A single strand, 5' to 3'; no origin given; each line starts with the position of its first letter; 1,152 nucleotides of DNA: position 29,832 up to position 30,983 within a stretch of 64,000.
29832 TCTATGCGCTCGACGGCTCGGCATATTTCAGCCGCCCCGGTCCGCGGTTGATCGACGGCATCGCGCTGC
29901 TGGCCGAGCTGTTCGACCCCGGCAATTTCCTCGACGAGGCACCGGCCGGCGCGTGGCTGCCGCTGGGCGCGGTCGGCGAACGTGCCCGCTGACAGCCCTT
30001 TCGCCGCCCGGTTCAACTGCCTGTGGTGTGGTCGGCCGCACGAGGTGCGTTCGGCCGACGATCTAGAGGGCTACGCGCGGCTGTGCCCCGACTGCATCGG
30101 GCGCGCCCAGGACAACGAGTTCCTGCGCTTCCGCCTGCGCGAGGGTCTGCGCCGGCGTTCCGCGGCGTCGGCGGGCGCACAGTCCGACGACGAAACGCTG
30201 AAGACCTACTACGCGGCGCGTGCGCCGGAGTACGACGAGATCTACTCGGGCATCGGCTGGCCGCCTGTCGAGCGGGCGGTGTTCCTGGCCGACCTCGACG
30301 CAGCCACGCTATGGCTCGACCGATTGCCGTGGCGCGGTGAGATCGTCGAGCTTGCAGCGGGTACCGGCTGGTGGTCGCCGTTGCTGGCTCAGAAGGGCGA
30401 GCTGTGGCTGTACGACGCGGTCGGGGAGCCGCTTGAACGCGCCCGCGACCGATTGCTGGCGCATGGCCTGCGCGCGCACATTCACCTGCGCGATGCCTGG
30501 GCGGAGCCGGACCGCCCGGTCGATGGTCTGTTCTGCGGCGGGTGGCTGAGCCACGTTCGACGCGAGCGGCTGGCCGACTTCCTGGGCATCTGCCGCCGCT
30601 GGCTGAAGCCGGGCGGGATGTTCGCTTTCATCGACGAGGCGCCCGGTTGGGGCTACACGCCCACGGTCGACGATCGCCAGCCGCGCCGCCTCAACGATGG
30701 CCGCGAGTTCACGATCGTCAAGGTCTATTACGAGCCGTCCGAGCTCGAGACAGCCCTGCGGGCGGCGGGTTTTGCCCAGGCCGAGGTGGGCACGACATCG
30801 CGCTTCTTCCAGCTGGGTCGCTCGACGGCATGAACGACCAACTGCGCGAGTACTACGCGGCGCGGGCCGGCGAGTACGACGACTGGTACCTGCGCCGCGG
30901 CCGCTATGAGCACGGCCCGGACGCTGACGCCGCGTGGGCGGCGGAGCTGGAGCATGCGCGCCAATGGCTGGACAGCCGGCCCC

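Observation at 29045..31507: Cytoplasmic cobalamin-binding protein translationally coupled to two tandem paralogous SAM-methyltransferases, the first with a Zn-ribbon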

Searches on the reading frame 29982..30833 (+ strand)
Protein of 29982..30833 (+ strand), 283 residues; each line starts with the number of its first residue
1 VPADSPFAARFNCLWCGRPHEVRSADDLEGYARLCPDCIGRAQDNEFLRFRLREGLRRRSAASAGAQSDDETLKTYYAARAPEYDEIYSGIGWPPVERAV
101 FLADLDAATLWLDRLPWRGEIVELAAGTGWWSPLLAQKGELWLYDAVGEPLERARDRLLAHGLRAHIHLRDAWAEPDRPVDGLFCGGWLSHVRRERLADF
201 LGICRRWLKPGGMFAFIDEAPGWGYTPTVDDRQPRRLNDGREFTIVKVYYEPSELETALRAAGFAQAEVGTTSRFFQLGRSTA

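Call 4: search_protein_families(library=pfam, proteins=[window:29982-30833:+], max_evalue=0.1)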
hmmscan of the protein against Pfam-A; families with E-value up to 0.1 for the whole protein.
window:29982-30833:+ (283 aa): 5 families
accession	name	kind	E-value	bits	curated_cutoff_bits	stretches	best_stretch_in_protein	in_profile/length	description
PF13649.12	Methyltransf_25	-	2.8e-11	44.4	27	1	121-212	1-97/97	Methyltransferase domain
PF08241.18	Methyltransf_11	-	3.1e-07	31.4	21.2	1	123-216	2-95/95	Methyltransferase domain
PF13489.12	Methyltransf_23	-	3.1e-07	30.7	27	1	114-265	19-160/164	Methyltransferase domain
PF08242.18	Methyltransf_12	-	2.2e-06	28.7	30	1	123-214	2-98/98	Methyltransferase domain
PF24734.1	DUF7685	-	0.044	14.1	27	1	13-38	2-31/43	Domain of unknown function (DUF7685)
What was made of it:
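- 29982..30833 (+): Methyltransferase 1, 283 aa: zinc ribbon, long helix and DhpI-like class I SAM methyltransferase domain ('6-3' subtype). Pfam Methyltransf_25/11 (call 4).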

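Call 5: search_protein_families(library=ncbifam, proteins=[window:29982-30833:+], max_evalue=0.1)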
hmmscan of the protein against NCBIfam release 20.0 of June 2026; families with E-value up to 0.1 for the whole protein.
window:29982-30833:+ (283 aa): 2 families
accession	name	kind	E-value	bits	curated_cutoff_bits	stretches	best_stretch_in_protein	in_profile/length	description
NF043040.1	corrin_prot_MT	hypoth_equivalog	0.0061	16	180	1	120-221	44-152/216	corrinoid protein-associated methyltransferase CpaM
NF041912.1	HVO_0758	equivalog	0.053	13.4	70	0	10-38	20-48/55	HVO_0758 family zinc finger protein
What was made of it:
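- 30018..30095 (+): Zinc-ribbon segment of methyltransferase 1 (C13, C16 ... C35, C38). Only weak Pfam and NCBIfam zinc-finger hits (calls 4, 5).
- The CpaM hits are far below the cut-off of 180 bits and cover only the generic SAM-binding motifs (call 5).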

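Call 10: find_homologous_proteins(query=window:29982-30830:+)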
Query window:29982-30830:+ (283 aa): 3253 proteins with E <= 0.001 among 8000 candidates; the best 120 are listed.
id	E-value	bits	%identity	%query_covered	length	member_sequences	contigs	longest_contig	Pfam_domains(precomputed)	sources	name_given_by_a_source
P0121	1.6e-193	660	100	100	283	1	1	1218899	PF13489.13,PF13649.13,PF08241.19,PF08242.19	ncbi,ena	-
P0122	2.5e-161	554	83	100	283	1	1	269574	PF13489.13,PF13649.13,PF08241.19,PF08242.19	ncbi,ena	-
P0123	5.2e-145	501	77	100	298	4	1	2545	PF13489.13,PF13649.13,PF08241.19,PF08242.19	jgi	jgi:ubiquinone/menaquinone biosynthesis C-methylase UbiE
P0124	3.1e-142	491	75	100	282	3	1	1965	PF13847.13,PF13489.13,PF13649.13,PF08241.19,PF08242.19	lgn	-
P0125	5.0e-142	491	77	100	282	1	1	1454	PF13847.13,PF13489.13,PF13649.13,PF08241.19,PF08242.19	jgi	jgi:SAM-dependent methyltransferase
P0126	3.9e-139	481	74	100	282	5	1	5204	PF13489.13,PF13649.13,PF08241.19,PF08242.19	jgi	jgi:SAM-dependent methyltransferase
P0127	1.0e-136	473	73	99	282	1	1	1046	PF13489.13,PF13649.13,PF08241.19,PF08242.19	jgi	jgi:SAM-dependent methyltransferase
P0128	9.6e-136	470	71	100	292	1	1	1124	PF13847.13,PF13489.13,PF13649.13,PF08241.19,PF08242.19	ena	-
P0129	4.5e-135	468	73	98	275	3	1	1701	PF13489.13,PF13649.13,PF08241.19,PF08242.19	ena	-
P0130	6.3e-135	467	73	100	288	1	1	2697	PF13489.13,PF13649.13,PF08241.19,PF08242.19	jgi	jgi:SAM-dependent methyltransferase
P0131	6.2e-134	464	70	99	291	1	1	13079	PF13489.13,PF13649.13,PF08241.19,PF08242.19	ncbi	-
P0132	1.4e-133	463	73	100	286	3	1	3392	PF13847.13,PF13489.13,PF13649.13,PF08241.19,PF08242.19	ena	-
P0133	2.1e-133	462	73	98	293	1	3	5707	PF13489.13,PF13649.13,PF08241.19,PF08242.19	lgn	-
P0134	3.5e-133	462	73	96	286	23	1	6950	PF13489.13,PF13649.13,PF08241.19,PF08242.19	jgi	jgi:SAM-dependent methyltransferase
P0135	9.4e-133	460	72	100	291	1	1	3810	PF13847.13,PF13489.13,PF13649.13,PF08241.19,PF08242.19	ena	-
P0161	1.9e-126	440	68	100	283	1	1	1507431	PF13847.13,PF13489.13,PF13649.13,PF08241.19,PF08242.19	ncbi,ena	-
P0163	2.8e-126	439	68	100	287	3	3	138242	PF13649.13,PF08241.19,PF08242.19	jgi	-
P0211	1.6e-115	404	64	100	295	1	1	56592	PF13489.13,PF13649.13,PF08241.19,PF08242.19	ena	-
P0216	3.2e-115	403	67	98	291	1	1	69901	PF13489.13,PF13649.13,PF08241.19,PF08242.19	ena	-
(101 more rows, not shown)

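Call 13: search_solved_structures(query=window:29982-30830:+, max_evalue=0.01, show_alignments=1)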
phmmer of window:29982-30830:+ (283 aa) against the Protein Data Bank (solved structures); distinct sequences matched with E-value up to 0.01: 9.
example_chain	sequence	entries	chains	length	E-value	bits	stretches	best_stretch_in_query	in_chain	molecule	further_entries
3ou2_A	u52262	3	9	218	1.1e-16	64.2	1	73-265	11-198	SAM-dependent methyltransferase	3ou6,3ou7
3e23_A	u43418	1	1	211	2.9e-05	26.8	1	108-215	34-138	uncharacterized protein RPA2492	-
9fcx_A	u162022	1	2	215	0.00021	24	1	114-220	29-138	SAM-dependent methyltransferase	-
9fcu_A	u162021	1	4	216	0.00021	23.9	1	114-220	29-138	SAM-dependent methyltransferase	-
9fd3_A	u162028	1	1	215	0.00039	23.1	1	114-220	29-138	SAM-dependent methyltransferase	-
9fcd_A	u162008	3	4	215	0.00039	23.1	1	114-220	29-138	SAM-dependent methyltransferase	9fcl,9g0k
9fcy_A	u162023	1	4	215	0.00039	23.1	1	114-220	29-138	SAM-dependent methyltransferase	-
9fcs_A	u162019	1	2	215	0.0034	20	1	114-220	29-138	SAM-dependent methyltransferase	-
9fcq_A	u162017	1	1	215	0.007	19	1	114-220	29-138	SAM-dependent methyltransferase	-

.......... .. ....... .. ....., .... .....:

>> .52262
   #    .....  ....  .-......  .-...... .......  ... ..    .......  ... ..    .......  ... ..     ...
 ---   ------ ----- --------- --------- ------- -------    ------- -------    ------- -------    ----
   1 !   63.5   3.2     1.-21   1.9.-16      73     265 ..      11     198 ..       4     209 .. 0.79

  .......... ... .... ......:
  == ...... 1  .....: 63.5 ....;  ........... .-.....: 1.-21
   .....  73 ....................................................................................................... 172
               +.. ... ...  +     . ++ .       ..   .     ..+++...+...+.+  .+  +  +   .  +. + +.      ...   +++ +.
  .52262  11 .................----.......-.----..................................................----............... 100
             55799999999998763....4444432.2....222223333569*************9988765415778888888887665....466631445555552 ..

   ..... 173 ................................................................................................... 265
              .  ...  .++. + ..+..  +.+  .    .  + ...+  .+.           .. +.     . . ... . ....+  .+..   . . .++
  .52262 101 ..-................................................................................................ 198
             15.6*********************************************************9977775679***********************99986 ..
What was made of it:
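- Closest known: DhpI, phosphonate O-methyltransferase of dehydrophos biosynthesis. Same: Shared N-terminal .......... helix and the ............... strand region (call 13).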

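Call 59: search_solved_structures(query=A2, max_evalue=0.00001)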
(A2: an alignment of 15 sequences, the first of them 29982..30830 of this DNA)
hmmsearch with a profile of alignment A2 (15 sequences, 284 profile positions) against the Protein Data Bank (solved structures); distinct sequences matched with E-value up to 0.00001: 9.
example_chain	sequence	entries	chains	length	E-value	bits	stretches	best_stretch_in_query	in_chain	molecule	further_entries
3ou2_A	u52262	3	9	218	1.3e-24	90.2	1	76-266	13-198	SAM-dependent methyltransferase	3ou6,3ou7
9fcu_A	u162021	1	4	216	5.2e-09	39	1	115-270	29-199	SAM-dependent methyltransferase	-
9fcx_A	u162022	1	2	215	7e-09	38.6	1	115-270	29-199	SAM-dependent methyltransferase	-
9fd3_A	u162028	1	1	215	7.9e-09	38.4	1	115-270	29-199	SAM-dependent methyltransferase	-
9fcd_A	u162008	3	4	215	1e-08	38.1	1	115-270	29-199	SAM-dependent methyltransferase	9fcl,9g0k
9fcy_A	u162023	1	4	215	1.1e-08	37.9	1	115-270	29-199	SAM-dependent methyltransferase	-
9fcs_A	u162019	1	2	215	1.8e-07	33.9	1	115-270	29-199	SAM-dependent methyltransferase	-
9fcq_A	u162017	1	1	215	2.7e-07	33.4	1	115-270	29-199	SAM-dependent methyltransferase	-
3e23_A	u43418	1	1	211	2.2e-06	30.4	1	108-216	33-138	uncharacterized protein RPA2492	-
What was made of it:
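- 29982..30833 (+): Profile against PDB gives 1.3e-24 (call 59).
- On DhpI-like small-molecule O-methyltransferases: The profile E-value is 1.3e-24 (call 59).
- Closest known: DhpI, phosphonate O-methyltransferase of dehydrophos biosynthesis. Same: Profile E-value of 1.3e-24 (call 59).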

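Call 66: predict_structure(alignment_id=A2)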
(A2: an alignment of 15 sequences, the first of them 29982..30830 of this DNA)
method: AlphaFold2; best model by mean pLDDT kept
length: 283 residues; sequences in the alignment: 15
mean_pLDDT: 90.0   pTM: 0.79
mean pLDDT of the five models: 90.0, 89.5, 88.3, 87.9, 82.8
residues with pLDDT >= 90: 180; 70-90: 94; 50-70: 5; < 50: 4
segments of 3 or more residues with pLDDT < 50: 1-4
pLDDT, mean of each block of 10 residues (from residue 1): 62 94 86 93 91 88 78 90 86 90 95 95 91 95 92 92 92 88 95 90 96 96 74 90 93 96 96 94 97
secondary structure, 60 per line:
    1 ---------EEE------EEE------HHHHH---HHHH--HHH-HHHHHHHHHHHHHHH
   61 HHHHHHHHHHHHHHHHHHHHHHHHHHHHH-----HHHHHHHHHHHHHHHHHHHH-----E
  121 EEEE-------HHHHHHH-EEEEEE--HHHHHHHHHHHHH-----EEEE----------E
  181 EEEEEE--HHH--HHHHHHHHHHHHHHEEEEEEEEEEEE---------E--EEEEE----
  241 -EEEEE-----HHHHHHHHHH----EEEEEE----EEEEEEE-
elements in order: E10-12 E19-21 H28-32 H36-39 H46-89 H95-114 E120-124 H132-138 E140-145 H148-160 E166-169 E180-186 H194-207 E208-219 E232-236 E242-246 H252-261 E266-271 E276-282
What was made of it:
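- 29982..30833 (+): AlphaFold2 model with pLDDT 90 (call 66).
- Closest known: DhpI, phosphonate O-methyltransferase of dehydrophos biosynthesis. Different: The enzymes here carry, or in copy 2 have lost, an N-terminal zinc ribbon and a 44-residue helix (call 66).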

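Call 81: find_encoding_contigs(protein=P0161, flank=3500, max_places=1)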
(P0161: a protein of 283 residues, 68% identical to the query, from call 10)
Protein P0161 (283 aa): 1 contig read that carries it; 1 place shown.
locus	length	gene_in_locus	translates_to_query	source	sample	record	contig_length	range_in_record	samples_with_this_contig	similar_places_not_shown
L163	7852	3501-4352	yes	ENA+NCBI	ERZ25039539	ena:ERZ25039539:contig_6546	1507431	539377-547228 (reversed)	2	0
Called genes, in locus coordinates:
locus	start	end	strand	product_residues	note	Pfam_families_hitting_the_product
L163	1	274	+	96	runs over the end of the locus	PF13237:Fer4_10 (faint), PF14697:Fer4_21 (faint), PF25160:LdpA_Fe-S-bd (weak), PF12838:Fer4_7, PF13187:Fer4_9 (faint), PF00037:Fer4, PF12797:Fer4_2 (weak), PF12837:Fer4_6 (weak), +1 more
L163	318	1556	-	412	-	PF12679:ABC2_membrane_2, PF12698:ABC2_membrane_3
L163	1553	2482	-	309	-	PF00005:ABC_tran, PF13304:AAA_21 (weak), PF13732:DrrA1-3_C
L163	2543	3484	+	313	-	PF01497:Peripla_BP_2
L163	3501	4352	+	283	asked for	PF13489:Methyltransf_23, PF08241:Methyltransf_11, PF08242:Methyltransf_12, PF13649:Methyltransf_25, PF13847:Methyltransf_31 (weak)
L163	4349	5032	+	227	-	PF13489:Methyltransf_23, PF13649:Methyltransf_25, PF08241:Methyltransf_11, PF08242:Methyltransf_12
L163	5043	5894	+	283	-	PF03807:F420_oxidored, PF14748:P5CR_dimer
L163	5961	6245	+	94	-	-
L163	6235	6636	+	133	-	-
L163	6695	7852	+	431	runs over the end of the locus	PF01619:Pro_dh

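Call 82: find_encoding_contigs(protein=P0163, flank=3500, max_places=1)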
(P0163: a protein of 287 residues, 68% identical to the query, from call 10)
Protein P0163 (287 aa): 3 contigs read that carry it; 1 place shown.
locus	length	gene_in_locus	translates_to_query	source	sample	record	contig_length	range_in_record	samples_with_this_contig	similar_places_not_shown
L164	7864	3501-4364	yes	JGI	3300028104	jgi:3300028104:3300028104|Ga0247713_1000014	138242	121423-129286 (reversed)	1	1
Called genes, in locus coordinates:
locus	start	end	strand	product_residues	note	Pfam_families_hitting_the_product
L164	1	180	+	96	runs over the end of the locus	PF13237:Fer4_10 (faint), PF14697:Fer4_21 (faint), PF12838:Fer4_7, PF13183:Fer4_8 (faint), PF13187:Fer4_9 (faint), PF00037:Fer4, PF12797:Fer4_2 (weak), PF12837:Fer4_6 (weak), +1 more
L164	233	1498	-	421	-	PF12679:ABC2_membrane_2, PF12698:ABC2_membrane_3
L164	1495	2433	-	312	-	PF00005:ABC_tran, PF13401:AAA_22 (faint), PF13304:AAA_21 (weak), PF13732:DrrA1-3_C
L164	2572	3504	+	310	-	PF01497:Peripla_BP_2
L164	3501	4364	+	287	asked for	PF08241:Methyltransf_11, PF08242:Methyltransf_12 (weak), PF13649:Methyltransf_25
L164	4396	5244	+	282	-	PF03807:F420_oxidored, PF14748:P5CR_dimer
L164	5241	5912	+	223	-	-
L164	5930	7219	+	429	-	PF01619:Pro_dh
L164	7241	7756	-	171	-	-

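Call 83: find_encoding_contigs(protein=P0211, flank=3500, max_places=1)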
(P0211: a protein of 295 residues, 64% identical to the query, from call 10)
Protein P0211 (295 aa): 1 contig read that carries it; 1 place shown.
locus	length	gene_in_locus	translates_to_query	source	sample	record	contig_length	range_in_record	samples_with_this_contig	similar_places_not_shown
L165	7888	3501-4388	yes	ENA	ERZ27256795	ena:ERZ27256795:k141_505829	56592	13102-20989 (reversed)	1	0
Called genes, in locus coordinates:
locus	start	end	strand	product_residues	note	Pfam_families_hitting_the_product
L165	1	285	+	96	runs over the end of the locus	PF12837:Fer4_6 (faint), PF13237:Fer4_10 (faint), PF14697:Fer4_21 (faint), PF13183:Fer4_8 (faint), PF12838:Fer4_7, PF13484:Fer4_16 (faint), PF00037:Fer4, PF12797:Fer4_2 (weak)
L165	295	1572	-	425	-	PF12698:ABC2_membrane_3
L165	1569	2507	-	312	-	PF00005:ABC_tran, PF13304:AAA_21 (weak), PF13732:DrrA1-3_C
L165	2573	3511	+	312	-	PF01497:Peripla_BP_2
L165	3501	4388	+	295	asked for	PF13489:Methyltransf_23 (weak), PF08241:Methyltransf_11 (weak), PF08242:Methyltransf_12 (weak), PF13649:Methyltransf_25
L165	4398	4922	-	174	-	-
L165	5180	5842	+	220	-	PF01596:Methyltransf_3, PF13578:Methyltransf_24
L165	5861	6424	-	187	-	-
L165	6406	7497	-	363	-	-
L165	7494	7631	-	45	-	-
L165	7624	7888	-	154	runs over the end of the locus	-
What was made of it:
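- The pair survives in L165 where the downstream genes differ (call 83).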

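Call 84: find_encoding_contigs(protein=P0216, flank=3500, max_places=1)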
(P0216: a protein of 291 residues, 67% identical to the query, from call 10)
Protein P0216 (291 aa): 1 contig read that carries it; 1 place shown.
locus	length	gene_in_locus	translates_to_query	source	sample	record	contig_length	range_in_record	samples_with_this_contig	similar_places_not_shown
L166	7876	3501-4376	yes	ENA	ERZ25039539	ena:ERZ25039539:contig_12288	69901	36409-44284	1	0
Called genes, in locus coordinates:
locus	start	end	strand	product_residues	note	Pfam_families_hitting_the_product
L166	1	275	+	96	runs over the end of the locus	PF13237:Fer4_10 (faint), PF13183:Fer4_8 (faint), PF25160:LdpA_Fe-S-bd (weak), PF12838:Fer4_7, PF13187:Fer4_9 (weak), PF00037:Fer4, PF12797:Fer4_2 (weak), PF12837:Fer4_6 (weak), +1 more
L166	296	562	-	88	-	-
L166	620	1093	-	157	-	PF12698:ABC2_membrane_3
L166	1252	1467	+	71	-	-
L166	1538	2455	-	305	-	PF00005:ABC_tran, PF13304:AAA_21 (weak), PF13732:DrrA1-3_C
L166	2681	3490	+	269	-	PF01497:Peripla_BP_2 (faint)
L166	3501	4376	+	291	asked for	PF13489:Methyltransf_23, PF08241:Methyltransf_11, PF08242:Methyltransf_12 (weak), PF13649:Methyltransf_25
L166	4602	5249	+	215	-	PF14748:P5CR_dimer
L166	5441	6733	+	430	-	PF01619:Pro_dh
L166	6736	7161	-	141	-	-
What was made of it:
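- The binder-methyltransferase pair is kept in 4 of 4 methyltransferase-centred loci, including L165 where the downstream synteny is broken (calls 81-84). Every methyltransferase-centred locus examined has the binder upstream (calls 81-84).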
